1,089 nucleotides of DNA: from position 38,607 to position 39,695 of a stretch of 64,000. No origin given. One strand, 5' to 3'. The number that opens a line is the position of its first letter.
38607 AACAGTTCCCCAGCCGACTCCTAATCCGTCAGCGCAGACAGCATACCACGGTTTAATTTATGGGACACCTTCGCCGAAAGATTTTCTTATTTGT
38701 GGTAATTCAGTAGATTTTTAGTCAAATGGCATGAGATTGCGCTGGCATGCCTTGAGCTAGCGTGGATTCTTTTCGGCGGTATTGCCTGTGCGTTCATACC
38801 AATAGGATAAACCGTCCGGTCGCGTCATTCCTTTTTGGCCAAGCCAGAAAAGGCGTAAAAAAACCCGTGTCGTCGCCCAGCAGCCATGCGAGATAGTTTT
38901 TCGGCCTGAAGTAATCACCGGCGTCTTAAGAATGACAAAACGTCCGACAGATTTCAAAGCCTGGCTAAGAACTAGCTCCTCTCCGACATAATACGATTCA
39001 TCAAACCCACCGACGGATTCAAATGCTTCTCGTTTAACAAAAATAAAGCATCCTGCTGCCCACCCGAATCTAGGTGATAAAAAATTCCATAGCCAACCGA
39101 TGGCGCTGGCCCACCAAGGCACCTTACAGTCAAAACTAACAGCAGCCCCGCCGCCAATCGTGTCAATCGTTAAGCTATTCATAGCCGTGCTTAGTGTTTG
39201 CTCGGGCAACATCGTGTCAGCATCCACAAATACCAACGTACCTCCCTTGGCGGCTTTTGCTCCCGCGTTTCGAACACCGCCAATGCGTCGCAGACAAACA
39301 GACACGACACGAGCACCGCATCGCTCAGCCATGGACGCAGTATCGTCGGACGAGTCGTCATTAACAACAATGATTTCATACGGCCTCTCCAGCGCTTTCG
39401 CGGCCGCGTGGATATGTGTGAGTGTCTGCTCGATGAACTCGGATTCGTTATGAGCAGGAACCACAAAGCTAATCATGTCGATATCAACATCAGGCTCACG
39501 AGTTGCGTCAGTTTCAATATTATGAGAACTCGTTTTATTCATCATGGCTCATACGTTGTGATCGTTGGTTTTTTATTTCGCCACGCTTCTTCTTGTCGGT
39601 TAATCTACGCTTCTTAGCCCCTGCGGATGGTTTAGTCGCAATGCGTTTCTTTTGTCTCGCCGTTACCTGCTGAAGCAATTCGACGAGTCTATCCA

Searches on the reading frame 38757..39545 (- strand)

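Call 91: search_protein_families(library=pfam, proteins=[window:38757-39545:-], max_evalue=0.00001)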
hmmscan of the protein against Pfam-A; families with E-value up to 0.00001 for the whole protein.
window:38757-39545:- (262 aa): 3 families
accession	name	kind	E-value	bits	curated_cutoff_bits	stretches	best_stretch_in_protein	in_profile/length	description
PF00535.33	Glycos_transf_2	-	4.8e-18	66.1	23.3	1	26-147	1-128/168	Glycosyl transferase family 2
PF13641.12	Glyco_tranf_2_3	-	2.4e-08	34.7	27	1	25-125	3-111/230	Glycosyltransferase like family 2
PF10111.15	Glyco_tranf_2_2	-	3.2e-08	33.8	27.3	0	29-123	6-104/276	Glycosyltransferase like family 2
